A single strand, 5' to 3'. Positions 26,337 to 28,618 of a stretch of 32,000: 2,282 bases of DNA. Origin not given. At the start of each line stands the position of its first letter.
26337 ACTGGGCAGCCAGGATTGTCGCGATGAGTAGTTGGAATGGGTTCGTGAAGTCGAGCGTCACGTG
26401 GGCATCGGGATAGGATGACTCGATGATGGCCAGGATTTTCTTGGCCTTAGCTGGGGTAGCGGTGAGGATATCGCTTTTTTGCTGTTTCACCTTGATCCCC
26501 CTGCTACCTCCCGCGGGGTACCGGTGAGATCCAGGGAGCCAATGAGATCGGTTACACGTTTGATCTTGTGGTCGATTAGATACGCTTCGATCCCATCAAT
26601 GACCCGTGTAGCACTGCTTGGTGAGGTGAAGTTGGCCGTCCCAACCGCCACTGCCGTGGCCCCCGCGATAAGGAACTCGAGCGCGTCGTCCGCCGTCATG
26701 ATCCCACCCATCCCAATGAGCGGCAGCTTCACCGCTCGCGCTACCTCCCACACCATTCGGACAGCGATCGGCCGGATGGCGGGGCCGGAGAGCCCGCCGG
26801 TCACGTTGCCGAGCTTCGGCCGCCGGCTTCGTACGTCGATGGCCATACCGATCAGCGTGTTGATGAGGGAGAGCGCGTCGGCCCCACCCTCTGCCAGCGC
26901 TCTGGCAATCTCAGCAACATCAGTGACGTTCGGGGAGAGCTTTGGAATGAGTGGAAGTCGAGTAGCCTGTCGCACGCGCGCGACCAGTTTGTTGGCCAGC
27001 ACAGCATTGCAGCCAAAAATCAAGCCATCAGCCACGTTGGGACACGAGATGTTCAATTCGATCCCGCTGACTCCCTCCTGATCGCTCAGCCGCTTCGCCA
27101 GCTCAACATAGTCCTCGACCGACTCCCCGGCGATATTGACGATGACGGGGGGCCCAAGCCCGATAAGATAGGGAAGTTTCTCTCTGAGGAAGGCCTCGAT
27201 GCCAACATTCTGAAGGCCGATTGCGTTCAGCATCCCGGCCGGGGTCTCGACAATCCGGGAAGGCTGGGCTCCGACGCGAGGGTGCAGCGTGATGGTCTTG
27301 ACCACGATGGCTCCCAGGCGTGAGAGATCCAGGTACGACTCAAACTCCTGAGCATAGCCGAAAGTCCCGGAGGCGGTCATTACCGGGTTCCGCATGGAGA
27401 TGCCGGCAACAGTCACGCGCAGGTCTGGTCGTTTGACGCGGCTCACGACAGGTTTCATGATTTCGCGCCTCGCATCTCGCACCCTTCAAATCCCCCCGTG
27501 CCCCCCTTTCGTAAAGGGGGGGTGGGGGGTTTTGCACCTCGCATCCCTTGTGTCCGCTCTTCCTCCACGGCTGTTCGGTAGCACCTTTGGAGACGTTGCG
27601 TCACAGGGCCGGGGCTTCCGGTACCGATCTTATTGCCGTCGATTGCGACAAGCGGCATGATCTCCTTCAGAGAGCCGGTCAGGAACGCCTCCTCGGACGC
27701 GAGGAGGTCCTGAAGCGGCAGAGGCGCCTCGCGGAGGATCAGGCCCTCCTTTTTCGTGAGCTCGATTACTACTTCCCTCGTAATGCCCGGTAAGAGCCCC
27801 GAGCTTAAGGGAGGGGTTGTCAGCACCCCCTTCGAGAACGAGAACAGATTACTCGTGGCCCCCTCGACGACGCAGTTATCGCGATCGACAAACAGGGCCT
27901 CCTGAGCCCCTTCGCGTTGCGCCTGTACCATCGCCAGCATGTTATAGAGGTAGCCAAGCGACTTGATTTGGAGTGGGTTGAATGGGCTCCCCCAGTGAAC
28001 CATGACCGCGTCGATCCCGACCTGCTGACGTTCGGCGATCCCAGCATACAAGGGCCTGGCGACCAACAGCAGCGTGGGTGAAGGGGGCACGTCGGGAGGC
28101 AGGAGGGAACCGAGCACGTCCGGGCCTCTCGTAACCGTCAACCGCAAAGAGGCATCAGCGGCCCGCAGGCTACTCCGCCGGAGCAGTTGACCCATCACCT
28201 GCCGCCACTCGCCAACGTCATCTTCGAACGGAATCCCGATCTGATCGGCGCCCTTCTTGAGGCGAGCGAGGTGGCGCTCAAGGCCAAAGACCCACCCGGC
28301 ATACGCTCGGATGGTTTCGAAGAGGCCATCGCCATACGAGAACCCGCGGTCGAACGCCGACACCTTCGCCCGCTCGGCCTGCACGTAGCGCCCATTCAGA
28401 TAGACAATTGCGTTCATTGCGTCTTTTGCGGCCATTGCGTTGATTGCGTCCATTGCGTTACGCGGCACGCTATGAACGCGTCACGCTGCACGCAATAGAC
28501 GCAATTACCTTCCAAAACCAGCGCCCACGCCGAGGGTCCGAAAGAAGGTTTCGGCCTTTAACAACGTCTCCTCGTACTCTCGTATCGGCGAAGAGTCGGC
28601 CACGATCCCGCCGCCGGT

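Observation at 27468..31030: G-run palindromic ~65-bp element that inserts in-frame into coding sequence: twice inside pyrK (opposite orientations) and as the C-terminal tail of pabC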

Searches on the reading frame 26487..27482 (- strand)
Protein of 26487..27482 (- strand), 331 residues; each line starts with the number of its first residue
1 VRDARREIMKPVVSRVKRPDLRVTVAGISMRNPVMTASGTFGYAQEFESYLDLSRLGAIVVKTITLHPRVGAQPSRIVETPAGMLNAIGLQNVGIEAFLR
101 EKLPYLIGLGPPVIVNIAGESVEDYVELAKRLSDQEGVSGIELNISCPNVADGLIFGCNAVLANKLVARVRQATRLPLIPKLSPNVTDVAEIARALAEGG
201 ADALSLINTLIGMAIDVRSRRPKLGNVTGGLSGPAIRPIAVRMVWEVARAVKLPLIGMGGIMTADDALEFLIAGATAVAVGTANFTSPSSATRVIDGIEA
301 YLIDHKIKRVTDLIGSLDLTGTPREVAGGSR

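Call 5: search_protein_families(library=pfam, proteins=[window:26487-27482:-])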
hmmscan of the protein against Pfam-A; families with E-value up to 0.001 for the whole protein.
window:26487-27482:- (331 aa): 5 families
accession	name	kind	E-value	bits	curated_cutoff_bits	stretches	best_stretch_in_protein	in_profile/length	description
PF01180.27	DHO_dh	-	7.9e-79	265.3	27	1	21-302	2-291/291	Dihydroorotate dehydrogenase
PF01207.24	Dus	-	7.1e-08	32.4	20.4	0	112-204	55-155/311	Dihydrouridine synthase (Dus)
PF03060.21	NMO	-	6e-06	26.3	28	1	225-289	164-230/331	Nitronate monooxygenase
PF00977.27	His_biosynth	-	7.8e-05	22.7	23.6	1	237-297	58-118/228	Histidine biosynthesis protein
PF01070.24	FMN_dh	-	0.00074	19.1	24.9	0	240-283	259-304/350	FMN-dependent dehydrogenase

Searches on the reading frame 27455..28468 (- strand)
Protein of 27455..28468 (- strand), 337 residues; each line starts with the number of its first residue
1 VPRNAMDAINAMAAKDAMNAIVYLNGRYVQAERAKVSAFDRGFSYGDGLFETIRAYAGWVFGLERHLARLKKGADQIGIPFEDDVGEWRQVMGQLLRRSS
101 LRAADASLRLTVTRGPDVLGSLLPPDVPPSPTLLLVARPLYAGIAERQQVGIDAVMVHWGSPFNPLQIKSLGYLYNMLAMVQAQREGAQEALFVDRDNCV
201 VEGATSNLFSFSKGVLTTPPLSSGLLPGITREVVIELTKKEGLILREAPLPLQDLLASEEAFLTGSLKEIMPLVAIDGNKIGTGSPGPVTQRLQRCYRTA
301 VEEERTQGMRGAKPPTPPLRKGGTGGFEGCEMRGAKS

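Call 5: search_protein_families(library=pfam, proteins=[window:27455-28468:-])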
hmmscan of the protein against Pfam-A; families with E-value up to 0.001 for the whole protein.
window:27455-28468:- (337 aa): 1 family
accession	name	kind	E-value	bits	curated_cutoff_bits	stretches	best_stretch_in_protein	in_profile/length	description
PF01063.24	Aminotran_4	-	6.1e-54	183.7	28.5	1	48-276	1-223/223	Amino-transferase class IV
